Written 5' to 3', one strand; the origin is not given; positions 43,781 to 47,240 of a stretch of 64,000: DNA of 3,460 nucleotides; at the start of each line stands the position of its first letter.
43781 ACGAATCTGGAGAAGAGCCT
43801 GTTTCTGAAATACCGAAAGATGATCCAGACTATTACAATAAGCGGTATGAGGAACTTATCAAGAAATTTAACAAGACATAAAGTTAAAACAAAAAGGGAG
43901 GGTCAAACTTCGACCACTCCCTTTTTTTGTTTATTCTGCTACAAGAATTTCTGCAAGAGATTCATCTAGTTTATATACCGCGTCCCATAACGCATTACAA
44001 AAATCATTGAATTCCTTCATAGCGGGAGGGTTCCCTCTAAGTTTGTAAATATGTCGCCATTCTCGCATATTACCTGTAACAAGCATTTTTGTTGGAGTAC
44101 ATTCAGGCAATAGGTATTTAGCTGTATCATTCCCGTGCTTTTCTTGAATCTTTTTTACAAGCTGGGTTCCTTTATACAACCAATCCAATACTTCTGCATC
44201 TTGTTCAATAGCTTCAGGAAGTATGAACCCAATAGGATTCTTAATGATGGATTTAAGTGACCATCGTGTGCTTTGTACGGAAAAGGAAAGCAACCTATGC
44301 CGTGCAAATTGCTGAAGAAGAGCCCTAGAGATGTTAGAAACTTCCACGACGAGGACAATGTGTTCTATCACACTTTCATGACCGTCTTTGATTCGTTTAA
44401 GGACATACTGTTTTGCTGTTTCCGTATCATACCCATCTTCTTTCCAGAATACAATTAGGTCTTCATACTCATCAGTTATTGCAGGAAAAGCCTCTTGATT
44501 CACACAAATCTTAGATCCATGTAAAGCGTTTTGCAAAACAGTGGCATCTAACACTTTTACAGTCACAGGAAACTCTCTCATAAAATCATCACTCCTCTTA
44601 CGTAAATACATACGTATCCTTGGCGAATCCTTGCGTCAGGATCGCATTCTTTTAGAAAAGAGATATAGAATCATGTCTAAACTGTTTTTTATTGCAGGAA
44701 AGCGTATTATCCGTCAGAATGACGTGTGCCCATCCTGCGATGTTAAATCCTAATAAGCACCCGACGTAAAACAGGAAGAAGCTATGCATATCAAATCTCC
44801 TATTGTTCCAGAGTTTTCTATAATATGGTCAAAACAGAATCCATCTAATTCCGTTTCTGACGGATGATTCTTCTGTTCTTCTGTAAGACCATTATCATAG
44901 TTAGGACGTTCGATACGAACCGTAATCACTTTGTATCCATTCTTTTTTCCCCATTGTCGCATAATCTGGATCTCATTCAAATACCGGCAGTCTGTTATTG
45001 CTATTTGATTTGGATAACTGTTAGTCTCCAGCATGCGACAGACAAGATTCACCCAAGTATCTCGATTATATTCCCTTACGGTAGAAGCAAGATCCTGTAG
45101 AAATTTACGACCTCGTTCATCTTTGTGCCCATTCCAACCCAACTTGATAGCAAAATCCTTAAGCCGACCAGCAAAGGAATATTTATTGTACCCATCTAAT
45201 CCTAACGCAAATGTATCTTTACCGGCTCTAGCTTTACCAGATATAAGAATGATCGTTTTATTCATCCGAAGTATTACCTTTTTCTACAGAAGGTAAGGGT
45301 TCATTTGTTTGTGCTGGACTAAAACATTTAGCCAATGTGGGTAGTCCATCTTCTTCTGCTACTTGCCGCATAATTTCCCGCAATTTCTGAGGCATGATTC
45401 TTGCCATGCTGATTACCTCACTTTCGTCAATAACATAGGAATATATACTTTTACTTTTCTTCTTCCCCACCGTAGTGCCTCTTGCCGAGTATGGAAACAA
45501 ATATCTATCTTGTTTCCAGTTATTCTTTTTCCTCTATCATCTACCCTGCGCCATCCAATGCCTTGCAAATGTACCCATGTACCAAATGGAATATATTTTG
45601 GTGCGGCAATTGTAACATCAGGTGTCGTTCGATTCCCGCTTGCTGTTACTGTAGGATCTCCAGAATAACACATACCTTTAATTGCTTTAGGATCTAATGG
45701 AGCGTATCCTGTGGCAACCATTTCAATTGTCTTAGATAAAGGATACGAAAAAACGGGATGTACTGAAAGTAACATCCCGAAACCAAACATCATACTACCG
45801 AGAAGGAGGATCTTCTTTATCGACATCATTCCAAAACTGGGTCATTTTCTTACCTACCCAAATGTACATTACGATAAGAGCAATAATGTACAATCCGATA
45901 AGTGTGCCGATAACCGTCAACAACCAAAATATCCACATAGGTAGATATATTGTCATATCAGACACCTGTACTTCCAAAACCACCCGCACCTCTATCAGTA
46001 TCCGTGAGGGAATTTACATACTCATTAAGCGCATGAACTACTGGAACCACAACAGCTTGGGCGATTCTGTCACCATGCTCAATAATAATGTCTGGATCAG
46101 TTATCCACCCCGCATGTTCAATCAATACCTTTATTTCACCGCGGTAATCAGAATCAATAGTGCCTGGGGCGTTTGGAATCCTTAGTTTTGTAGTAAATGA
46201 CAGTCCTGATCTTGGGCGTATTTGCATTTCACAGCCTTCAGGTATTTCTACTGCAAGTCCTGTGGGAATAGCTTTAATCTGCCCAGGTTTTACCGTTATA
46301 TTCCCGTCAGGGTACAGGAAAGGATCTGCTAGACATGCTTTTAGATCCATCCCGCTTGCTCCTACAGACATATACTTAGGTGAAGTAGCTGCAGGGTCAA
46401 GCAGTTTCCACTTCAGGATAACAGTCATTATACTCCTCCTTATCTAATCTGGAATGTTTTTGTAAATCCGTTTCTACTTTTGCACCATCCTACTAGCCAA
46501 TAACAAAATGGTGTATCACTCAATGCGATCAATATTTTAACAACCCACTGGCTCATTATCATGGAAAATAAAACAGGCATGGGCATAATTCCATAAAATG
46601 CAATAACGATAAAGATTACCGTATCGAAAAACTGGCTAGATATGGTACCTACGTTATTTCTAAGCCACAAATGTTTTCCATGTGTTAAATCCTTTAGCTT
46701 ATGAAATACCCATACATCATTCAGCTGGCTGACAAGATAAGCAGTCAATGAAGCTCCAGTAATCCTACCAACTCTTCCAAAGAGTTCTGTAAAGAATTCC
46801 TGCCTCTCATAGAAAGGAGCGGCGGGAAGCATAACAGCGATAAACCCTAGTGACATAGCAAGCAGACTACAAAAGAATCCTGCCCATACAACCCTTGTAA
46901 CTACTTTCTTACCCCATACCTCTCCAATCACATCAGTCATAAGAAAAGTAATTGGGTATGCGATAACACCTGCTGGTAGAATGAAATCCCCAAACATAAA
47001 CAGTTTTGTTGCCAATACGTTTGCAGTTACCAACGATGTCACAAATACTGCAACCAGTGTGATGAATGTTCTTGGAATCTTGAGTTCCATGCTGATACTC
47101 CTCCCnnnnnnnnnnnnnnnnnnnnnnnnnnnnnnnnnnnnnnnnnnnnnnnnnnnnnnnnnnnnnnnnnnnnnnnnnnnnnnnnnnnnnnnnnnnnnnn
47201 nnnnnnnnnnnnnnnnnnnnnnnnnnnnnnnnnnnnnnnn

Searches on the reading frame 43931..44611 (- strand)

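Call 34: search_protein_families(library=phrogs, proteins=[window:43931-44611:-], max_evalue=0.001)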
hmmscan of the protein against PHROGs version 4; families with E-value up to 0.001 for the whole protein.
window:43931-44611:- (226 aa): 4 families
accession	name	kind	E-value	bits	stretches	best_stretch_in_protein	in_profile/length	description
phrog_85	-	DNA, RNA and nucleotide metabolism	8.7e-29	101.6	1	59-213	406-573/866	thymidylate synthase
phrog_22708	-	DNA, RNA and nucleotide metabolism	1.4e-08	35.5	1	63-165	68-164/242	thymidylate synthase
phrog_10644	-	DNA, RNA and nucleotide metabolism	4.4e-08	34.4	1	159-213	90-144/160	thymidylate synthase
phrog_35637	-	DNA, RNA and nucleotide metabolism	8e-05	22.8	1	37-208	90-260/366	thymidylate synthase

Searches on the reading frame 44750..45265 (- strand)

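Call 34: search_protein_families(library=phrogs, proteins=[window:44750-45265:-], max_evalue=0.001)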
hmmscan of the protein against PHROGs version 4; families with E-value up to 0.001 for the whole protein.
window:44750-45265:- (171 aa): 1 family
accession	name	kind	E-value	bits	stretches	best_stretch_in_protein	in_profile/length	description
phrog_139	-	other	1e-29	105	1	1-158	81-252/342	deoxynucleoside monophosphate kinase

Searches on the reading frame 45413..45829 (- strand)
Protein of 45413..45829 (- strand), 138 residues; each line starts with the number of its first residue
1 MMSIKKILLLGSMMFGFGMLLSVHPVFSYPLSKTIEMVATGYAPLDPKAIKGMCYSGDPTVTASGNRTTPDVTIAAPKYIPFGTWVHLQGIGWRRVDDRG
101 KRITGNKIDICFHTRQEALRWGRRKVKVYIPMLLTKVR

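Call 34: search_protein_families(library=phrogs, proteins=[window:45413-45829:-], max_evalue=0.001)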
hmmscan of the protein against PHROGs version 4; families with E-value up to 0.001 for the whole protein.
window:45413-45829:- (138 aa): 6 families
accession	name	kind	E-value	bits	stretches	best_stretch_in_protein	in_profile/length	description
phrog_6631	-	unknown function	6e-16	59.7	1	33-130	150-249/251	-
phrog_22529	-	unknown function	1.3e-15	58.3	1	36-130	53-145/148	-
phrog_2307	-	other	1.2e-14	55.6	1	30-130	109-210/212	L-alanyl-D-glutamate peptidase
phrog_20590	-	other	4.7e-13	50.2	1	32-129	149-241/242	peptidase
phrog_25245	-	unknown function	8.4e-13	49.2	1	53-122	94-163/178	-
phrog_33758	-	unknown function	0.00094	20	0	55-130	89-171/173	-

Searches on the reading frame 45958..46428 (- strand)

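Call 34: search_protein_families(library=phrogs, proteins=[window:45958-46428:-], max_evalue=0.001)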
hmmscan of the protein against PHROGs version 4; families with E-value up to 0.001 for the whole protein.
window:45958-46428:- (156 aa): 1 family
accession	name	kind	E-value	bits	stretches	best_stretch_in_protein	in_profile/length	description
phrog_135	-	DNA, RNA and nucleotide metabolism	9.5e-56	191.2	1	5-156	147-291/463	dUTPase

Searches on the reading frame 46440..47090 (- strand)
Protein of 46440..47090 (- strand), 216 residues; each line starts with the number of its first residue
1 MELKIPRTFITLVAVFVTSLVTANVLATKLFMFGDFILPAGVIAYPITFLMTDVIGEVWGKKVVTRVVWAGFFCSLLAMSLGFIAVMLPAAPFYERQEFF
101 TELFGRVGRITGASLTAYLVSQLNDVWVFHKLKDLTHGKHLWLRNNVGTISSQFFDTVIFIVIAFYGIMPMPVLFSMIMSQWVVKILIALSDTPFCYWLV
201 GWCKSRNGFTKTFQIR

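Call 34: search_protein_families(library=phrogs, proteins=[window:46440-47090:-], max_evalue=0.001)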
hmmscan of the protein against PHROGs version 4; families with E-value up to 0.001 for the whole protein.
window:46440-47090:- (216 aa): 1 family
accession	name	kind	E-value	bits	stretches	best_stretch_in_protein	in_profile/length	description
phrog_4899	-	unknown function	1.3e-35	124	1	10-189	8-172/175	-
